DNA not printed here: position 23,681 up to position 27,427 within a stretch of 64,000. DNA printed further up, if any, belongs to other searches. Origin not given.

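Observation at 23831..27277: Candidate undescribed STAND NTPase defence or signalling module with an unassigned N-terminal domain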

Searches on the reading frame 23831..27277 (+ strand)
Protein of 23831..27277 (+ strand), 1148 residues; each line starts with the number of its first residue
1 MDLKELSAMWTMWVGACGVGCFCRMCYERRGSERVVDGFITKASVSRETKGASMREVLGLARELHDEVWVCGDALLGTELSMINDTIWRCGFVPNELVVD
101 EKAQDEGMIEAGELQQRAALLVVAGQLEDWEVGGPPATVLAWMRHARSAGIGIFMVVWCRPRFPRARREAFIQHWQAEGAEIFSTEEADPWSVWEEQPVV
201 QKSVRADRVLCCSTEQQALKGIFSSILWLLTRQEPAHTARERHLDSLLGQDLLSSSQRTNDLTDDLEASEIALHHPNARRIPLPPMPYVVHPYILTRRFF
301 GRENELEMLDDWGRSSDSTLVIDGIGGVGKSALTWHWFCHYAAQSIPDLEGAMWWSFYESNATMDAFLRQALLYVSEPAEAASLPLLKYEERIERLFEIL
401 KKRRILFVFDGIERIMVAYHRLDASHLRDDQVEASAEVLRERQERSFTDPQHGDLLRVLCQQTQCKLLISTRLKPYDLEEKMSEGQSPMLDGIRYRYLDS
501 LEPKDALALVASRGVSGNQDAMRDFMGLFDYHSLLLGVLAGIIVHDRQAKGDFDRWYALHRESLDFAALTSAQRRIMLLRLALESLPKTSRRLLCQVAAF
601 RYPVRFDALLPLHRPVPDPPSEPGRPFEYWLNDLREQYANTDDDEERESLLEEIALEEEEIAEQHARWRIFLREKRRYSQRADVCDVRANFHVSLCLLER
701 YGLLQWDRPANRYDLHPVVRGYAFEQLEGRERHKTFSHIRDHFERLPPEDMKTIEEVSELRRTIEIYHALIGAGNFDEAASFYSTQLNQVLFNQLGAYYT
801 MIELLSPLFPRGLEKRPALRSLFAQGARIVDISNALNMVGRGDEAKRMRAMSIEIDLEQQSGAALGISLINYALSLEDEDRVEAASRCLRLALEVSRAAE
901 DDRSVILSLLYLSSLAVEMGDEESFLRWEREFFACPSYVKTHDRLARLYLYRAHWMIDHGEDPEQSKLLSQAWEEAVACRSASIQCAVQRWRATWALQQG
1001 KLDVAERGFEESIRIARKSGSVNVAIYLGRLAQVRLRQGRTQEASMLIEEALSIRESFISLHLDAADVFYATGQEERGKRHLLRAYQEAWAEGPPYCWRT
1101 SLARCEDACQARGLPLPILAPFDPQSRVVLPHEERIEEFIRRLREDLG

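Call 6: search_protein_families(library=pfam, proteins=[window:23831-27277:+], max_evalue=1)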
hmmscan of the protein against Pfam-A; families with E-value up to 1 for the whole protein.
window:23831-27277:+ (1148 aa): 12 families
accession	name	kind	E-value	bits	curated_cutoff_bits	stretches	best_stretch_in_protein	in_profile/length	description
PF13424.12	TPR_12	-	2.8e-12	47.1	30.1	2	987-1057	4-77/77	Tetratricopeptide repeat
PF13191.12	AAA_16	-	1.8e-05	25.7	32.6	1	298-415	1-144/167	AAA ATPase domain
PF07719.23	TPR_2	-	0.001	19.5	27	0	1027-1055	3-31/34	Tetratricopeptide repeat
PF14559.12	TPR_19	-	0.0011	19.6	25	1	1036-1082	2-48/68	Tetratricopeptide repeat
PF13181.12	TPR_8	-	0.0032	17.9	25.7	0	1028-1057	4-33/34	Tetratricopeptide repeat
PF05729.18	NACHT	-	0.011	16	26.7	1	319-474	2-131/167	NACHT domain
PF24883.2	NPHP3_N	-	0.044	14.4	24.8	0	310-345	13-50/164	Nephrocystin 3, N-terminal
PF17874.7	TPR_MalT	-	0.048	13.4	45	1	987-1060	123-197/336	MalT-like TPR region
PF09976.15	TPR_21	-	0.049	13.8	25.5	1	993-1093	83-176/193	Tetratricopeptide repeat-like domain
PF13481.12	AAA_25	-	0.052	13.6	27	1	318-385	34-108/195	AAA domain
PF00931.28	NB-ARC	-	0.09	12.5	23.5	1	319-412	20-109/248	NB-ARC domain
PF13374.12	TPR_10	-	0.29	11.7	27.5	1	1027-1056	4-33/42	Tetratricopeptide repeat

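Call 7: search_protein_families(library=padloc, proteins=[window:23831-27277:+], max_evalue=1)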
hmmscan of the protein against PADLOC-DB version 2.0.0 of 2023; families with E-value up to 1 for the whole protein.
window:23831-27277:+ (1148 aa): 0 families

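Call 8: search_protein_families(library=ncbifam, proteins=[window:23831-27277:+], max_evalue=1)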
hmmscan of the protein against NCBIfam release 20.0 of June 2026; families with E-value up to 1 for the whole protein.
window:23831-27277:+ (1148 aa): 5 families
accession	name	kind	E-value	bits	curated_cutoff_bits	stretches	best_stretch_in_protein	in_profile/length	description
NF053617.1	SARPRegAfsRStmc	equivalog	1.1e-09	36.8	1430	2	949-1073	741-863/986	SARP-family global regulator AfsR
NF053720.1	NsdA_fam_reg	subfamily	0.00012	21.7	75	1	878-1056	213-399/432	NsdA family TPR-like regulatory protein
TIGR02917.1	PEP_TPR_lipo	equivalog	0.0012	16.9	312.2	1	985-1078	124-314/899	XrtA/PEP-CTERM system TPR-repeat protein PrsT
NF053520.1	HK_Porph_FimS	equivalog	0.096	10.9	600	0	844-916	182-254/618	sensor histidine kinase FimS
NF053553.1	prodigi_MBC_PigA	equivalog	0.21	10.7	500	1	945-982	296-335/381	prodigiosin MBC biosynthesis dehydrogenase PigA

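Call 13: find_homologous_proteins(query=window:23831-27277:+)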
Query window:23831-27277:+ (1148 aa): 81 proteins with E <= 0.001 among 8000 candidates.
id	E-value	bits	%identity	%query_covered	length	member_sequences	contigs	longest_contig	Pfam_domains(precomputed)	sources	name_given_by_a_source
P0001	0.0e+0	2498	100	95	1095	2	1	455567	PF13424.13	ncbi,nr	ncbi:MAG: ATP-binding protein [Myxococcales bacterium]|nr:ATP-binding protein [Myxococcales bacteriu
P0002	0.0e+0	1777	72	95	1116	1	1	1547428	PF17874.8,PF13424.13,PF07719.24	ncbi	-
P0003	0.0e+0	1766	71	95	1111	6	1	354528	PF14559.13,PF17874.8,PF13424.13,PF07719.24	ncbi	-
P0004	3.4e-215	735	43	75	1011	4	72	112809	PF17874.8,PF13191.13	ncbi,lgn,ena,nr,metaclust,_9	ncbi:MAG: hypothetical protein CL920_25715 [Deltaproteobacteria bacterium]|nr:hypothetical protein [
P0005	2.3e-189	650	40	76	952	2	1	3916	PF17874.8,PF13424.13,PF13181.13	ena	-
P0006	4.2e-179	616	39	76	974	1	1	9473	PF17874.8,PF13181.13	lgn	-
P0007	3.4e-178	613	37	76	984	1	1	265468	PF17874.8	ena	-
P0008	9.9e-178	611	40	75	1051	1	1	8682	PF13271.12,PF00931.29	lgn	-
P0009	6.1e-176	605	39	75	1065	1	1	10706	PF14559.13,PF13271.12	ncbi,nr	ncbi:MAG: DUF4062 domain-containing protein [Chloroflexi bacterium]|nr:DUF4062 domain-containing pro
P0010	4.0e-175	602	41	72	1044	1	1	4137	PF13271.12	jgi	jgi:tetratricopeptide (TPR) repeat protein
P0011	5.9e-170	585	39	76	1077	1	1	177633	PF13271.12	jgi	jgi:hypothetical protein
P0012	1.5e-168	581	40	75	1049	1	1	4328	PF13271.12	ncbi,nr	ncbi:MAG: DUF4062 domain-containing protein [Anaerolineae bacterium]|nr:DUF4062 domain-containing pr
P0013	2.9e-165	570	39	76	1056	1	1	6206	PF13271.12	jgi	-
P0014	5.5e-164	566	38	75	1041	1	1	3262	PF13271.12,PF13424.13,PF07719.24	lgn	-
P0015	6.2e-155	536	36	75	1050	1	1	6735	PF13271.12,PF13424.13,PF00931.29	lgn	-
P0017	7.6e-147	509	35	75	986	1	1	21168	PF13271.12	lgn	-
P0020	1.4e-142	495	34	75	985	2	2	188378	PF13271.12,PF00931.29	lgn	-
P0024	4.7e-140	486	35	75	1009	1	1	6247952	PF13271.12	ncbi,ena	-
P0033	3.0e-121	424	33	75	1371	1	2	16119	PF19974.6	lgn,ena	-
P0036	6.7e-98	347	32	75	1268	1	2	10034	PF13365.13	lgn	-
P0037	9.4e-98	346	37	29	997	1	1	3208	PF13271.12,PF13424.13,PF07719.24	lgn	-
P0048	9.0e-88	313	39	30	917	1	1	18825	PF13560.13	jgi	jgi:transcriptional regulator with XRE-family HTH domain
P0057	8.9e-84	300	39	30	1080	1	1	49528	PF17874.8,PF13271.12,PF13424.13,PF13560.13,PF13191.13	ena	-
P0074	8.1e-47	178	32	31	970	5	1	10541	PF01582.26,PF25872.1,PF13424.13,PF13676.12,PF13374.13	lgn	-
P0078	5.5e-6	42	27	22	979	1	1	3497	PF08357.17,PF17874.8,PF13424.13,PF13676.12,PF13181.13,PF07719.24,PF13191.13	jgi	-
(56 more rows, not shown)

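Call 25: find_encoding_contigs(protein=P0002, flank=10000, max_places=2)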
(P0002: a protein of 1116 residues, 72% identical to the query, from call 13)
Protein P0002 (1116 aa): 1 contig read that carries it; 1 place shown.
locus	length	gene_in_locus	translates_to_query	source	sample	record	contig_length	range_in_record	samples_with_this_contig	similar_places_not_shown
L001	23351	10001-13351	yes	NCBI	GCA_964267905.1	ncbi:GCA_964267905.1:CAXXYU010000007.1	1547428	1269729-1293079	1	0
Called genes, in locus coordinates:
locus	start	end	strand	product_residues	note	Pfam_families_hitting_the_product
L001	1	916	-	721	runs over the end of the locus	PF00141:peroxidase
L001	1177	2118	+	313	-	PF00126:HTH_1, PF03466:LysR_substrate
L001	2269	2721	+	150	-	-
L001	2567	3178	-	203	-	-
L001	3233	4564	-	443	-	PF02683:DsbD_TM, PF13098:Thioredoxin_2 (faint), PF13899:Thioredoxin_7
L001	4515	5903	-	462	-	PF11412:DsbD_N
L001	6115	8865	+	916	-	PF00092:VWA (faint), PF13519:VWA_2 (weak), PF11617:Cu-binding_MopE (weak)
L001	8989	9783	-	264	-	PF03740:PdxJ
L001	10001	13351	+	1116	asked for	PF07719:TPR_2 (faint), PF17874:TPR_MalT (weak), PF13424:TPR_12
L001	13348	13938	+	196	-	-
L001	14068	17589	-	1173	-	PF00069:Pkinase, PF07714:PK_Tyr_Ser-Thr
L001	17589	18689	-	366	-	PF01565:FAD_binding_4, PF02873:MurB_C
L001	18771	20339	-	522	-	PF01019:G_glu_transpept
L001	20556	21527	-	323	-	PF13593:SBF_like, PF01758:SBF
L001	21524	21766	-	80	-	-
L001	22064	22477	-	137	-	-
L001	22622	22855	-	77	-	-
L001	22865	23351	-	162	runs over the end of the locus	-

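Call 26: find_encoding_contigs(protein=P0003, flank=10000, max_places=2)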
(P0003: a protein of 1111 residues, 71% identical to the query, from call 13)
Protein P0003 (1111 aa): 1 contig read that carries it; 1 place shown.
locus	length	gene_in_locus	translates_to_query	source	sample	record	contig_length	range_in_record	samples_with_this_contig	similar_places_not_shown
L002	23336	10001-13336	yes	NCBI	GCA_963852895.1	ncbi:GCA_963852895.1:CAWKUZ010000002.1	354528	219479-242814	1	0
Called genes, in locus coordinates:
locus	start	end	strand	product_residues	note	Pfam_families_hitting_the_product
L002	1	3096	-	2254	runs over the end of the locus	-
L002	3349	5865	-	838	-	-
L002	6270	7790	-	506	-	-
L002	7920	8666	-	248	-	-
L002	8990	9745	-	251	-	PF03740:PdxJ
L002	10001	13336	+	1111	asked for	PF14559:TPR_19 (faint), PF07719:TPR_2 (faint), PF17874:TPR_MalT (weak), PF13424:TPR_12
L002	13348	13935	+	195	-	-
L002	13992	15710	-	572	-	-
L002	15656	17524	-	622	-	PF00069:Pkinase, PF07714:PK_Tyr_Ser-Thr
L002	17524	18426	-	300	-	PF01565:FAD_binding_4, PF02873:MurB_C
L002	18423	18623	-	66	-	-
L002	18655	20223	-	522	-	PF01019:G_glu_transpept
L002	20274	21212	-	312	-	PF13593:SBF_like, PF01758:SBF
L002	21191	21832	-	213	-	-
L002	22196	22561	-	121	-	-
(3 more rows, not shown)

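Call 27: find_encoding_contigs(protein=P0004, flank=10000, max_places=4)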
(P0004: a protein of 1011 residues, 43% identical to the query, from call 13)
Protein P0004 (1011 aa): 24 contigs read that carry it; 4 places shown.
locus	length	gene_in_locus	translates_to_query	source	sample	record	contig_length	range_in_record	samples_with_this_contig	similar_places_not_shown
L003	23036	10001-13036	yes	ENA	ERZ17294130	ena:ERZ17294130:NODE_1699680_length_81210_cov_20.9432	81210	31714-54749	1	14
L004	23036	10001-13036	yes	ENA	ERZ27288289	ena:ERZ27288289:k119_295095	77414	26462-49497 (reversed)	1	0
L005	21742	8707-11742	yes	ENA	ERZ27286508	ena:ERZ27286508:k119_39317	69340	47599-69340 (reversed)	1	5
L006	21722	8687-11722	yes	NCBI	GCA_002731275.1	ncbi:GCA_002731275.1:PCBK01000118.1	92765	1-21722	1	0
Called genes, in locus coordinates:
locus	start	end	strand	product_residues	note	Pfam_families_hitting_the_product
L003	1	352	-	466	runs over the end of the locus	PF07394:DUF1501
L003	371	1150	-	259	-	-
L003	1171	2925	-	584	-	-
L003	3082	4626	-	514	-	-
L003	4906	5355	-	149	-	-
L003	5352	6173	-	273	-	PF00456:Transketolase_N, PF00676:E1_dh, PF13292:DXP_synthase_N (weak)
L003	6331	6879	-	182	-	PF13640:2OG-FeII_Oxy_3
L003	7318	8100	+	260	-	-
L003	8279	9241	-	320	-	PF13527:Acetyltransf_9, PF00583:Acetyltransf_1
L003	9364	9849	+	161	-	PF00210:Ferritin, PF02915:Rubrerythrin (weak)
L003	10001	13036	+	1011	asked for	PF13191:AAA_16 (faint), PF17874:TPR_MalT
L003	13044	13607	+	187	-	-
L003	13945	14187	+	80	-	PF04324:Fer2_BFD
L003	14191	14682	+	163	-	PF12088:DUF3565, PF09313:TehB-like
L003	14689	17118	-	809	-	PF11617:Cu-binding_MopE (faint), PF01436:NHL (faint)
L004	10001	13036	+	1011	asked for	PF13191:AAA_16 (faint), PF17874:TPR_MalT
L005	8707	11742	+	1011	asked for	PF13191:AAA_16 (faint), PF17874:TPR_MalT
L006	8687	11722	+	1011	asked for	PF13191:AAA_16 (faint), PF17874:TPR_MalT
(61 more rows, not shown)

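Call 32: find_encoding_contigs(protein=P0007, flank=6000, max_places=1)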
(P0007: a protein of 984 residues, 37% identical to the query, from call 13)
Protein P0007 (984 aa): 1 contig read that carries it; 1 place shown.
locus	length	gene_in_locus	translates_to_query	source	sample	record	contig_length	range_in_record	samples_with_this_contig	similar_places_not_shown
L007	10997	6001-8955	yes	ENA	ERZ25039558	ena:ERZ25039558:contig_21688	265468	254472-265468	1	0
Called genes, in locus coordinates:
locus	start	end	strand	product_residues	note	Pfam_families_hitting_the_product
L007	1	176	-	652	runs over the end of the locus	PF13632:Glyco_trans_2_3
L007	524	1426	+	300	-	PF14067:LssY_C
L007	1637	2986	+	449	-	PF02700:PurS (faint), PF18072:FGAR-AT_linker, PF00586:AIRS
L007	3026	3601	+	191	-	-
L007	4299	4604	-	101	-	-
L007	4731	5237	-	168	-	PF13546:DDE_5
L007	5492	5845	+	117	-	PF01381:HTH_3, PF13443:HTH_26 (weak)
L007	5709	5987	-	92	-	-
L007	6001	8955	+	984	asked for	PF17874:TPR_MalT (faint)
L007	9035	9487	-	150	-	-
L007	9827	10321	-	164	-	PF07090:GATase1_like (weak)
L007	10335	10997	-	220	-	?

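Call 33: find_encoding_contigs(protein=P0011, flank=6000, max_places=1)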
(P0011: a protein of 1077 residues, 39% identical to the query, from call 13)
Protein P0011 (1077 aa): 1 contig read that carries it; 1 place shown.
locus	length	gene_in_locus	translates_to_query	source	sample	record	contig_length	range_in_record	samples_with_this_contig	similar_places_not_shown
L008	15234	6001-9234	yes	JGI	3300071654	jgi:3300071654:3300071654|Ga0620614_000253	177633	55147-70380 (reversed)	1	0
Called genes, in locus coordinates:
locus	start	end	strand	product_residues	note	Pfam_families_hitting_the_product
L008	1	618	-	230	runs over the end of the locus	PF08975:2H-phosphodiest, PF13563:2_5_RNA_ligase2 (faint)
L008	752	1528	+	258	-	PF02517:Rce1-like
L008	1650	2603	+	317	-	PF01156:IU_nuc_hydro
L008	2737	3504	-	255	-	-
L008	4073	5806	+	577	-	PF00664:ABC_membrane, PF00005:ABC_tran, PF02463:SMC_N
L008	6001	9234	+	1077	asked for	PF13271:DUF4062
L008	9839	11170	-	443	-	PF00152:tRNA-synt_2 (faint), PF13393:tRNA-synt_His, PF00587:tRNA-synt_2b (weak), PF03129:HGTP_anticodon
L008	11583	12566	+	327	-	PF07366:SnoaL, PF12680:SnoaL_2, PF14534:DUF4440 (faint), PF07366:SnoaL, PF12680:SnoaL_2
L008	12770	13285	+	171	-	PF12867:DinB_2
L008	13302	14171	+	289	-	PF07261:DnaB_2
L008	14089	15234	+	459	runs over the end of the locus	PF01695:IstB_IS21, PF00308:Bac_DnaA, PF13191:AAA_16 (faint), PF00004:AAA (weak), PF07728:AAA_5 (faint), PF24883:NPHP3_N (faint), PF01695:IstB_IS21, PF00308:Bac_DnaA (weak)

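Call 34: find_encoding_contigs(protein=P0024, flank=6000, max_places=1)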
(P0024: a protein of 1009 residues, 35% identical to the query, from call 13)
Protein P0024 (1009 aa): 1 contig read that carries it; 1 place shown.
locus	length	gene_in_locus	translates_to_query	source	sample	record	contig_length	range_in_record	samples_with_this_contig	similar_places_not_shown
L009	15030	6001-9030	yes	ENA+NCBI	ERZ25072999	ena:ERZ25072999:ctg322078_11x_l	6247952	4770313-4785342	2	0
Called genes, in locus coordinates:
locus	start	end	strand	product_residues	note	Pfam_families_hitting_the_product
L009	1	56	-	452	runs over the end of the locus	-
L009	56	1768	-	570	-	PF01343:Peptidase_S49, PF25145:NfeD1b_N (faint), PF01343:Peptidase_S49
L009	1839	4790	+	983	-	PF08447:PAS_3, PF00989:PAS, PF08448:PAS_4, PF13426:PAS_9, PF01590:GAF, PF13185:GAF_2, PF13426:PAS_9, PF00512:HisKA, +3 more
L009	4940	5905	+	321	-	PF01476:LysM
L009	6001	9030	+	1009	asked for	PF13271:DUF4062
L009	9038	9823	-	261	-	-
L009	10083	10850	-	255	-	PF13555:AAA_29 (faint), PF00005:ABC_tran, PF13304:AAA_21 (weak)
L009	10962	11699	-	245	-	PF05721:PhyH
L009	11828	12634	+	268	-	PF12833:HTH_18, PF00165:HTH_AraC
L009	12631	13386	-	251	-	PF00535:Glycos_transf_2, PF13641:Glyco_tranf_2_3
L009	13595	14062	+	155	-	PF01467:CTP_transf_like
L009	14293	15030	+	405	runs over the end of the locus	PF00498:FHA, PF16697:Yop-YscD_cpl (weak), PF00072:Response_reg, PF00498:FHA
